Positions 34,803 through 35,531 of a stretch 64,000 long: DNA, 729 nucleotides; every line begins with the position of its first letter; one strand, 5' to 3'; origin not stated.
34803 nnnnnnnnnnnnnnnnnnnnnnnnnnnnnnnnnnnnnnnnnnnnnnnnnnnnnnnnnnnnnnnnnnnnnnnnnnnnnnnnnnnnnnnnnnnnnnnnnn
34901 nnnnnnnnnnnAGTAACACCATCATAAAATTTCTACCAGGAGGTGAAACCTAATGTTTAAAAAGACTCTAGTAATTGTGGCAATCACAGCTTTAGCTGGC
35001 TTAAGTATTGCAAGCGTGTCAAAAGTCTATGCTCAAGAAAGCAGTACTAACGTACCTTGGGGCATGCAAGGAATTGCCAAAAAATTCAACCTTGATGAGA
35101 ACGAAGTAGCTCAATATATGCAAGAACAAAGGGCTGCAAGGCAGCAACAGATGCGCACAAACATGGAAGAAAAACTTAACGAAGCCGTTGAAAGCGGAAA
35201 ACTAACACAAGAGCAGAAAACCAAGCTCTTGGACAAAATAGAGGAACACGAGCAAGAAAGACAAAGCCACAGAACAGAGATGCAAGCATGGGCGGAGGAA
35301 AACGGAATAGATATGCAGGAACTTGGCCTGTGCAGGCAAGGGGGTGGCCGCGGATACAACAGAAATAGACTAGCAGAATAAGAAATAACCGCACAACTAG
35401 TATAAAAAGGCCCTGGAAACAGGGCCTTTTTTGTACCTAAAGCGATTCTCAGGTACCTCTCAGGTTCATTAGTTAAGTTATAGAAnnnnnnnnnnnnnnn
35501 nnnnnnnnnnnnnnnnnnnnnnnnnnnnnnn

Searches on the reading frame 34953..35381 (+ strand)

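Call 65: search_protein_families(library=pfam, max_evalue=1, proteins=[window:34953-35381:+])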
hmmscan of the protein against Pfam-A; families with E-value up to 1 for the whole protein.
window:34953-35381:+ (142 aa): 11 families
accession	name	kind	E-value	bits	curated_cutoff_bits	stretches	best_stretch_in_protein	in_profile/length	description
PF14661.11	HAUS6_N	-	0.00019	21.5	26.4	1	13-123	111-218/233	HAUS augmin-like complex subunit 6 N-terminus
PF17762.8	HTH_ParB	-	0.001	19.6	22.6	1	37-104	11-79/102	ParB HTH domain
PF17675.6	APG6_N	-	0.0062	17.4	45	1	39-123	12-97/132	Apg6 coiled-coil region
PF10792.14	DUF2605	-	0.017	15.6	25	1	76-124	29-77/96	Protein of unknown function (DUF2605)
PF17944.6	Arg_decarbox_C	-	0.02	15.8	23.3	1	64-98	12-43/51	Arginine decarboxylase C-terminal helical extension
PF02737.24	3HCDH_N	-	0.053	13.9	22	1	39-101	12-72/180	3-hydroxyacyl-CoA dehydrogenase, NAD binding domain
PF12685.13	SpoIIIAH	-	0.11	12.8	30.6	1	47-104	75-131/191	SpoIIIAH-like protein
PF23905.1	DUF7247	-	0.12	13.4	27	1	42-84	49-90/106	Domain of unknown function (DUF7247)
PF24219.2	DUF7438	-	0.16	12.8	25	0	84-120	1-32/57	Family of unknown function (DUF7438)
PF02413.22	Caudo_TAP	-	0.35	11.5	22.1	1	27-93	36-104/131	Caudovirales tail fibre assembly protein, lambda gpK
PF20787.2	SPP1_GP23-1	-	0.39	11.1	27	1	69-92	15-38/47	SPP1 phage GP23.1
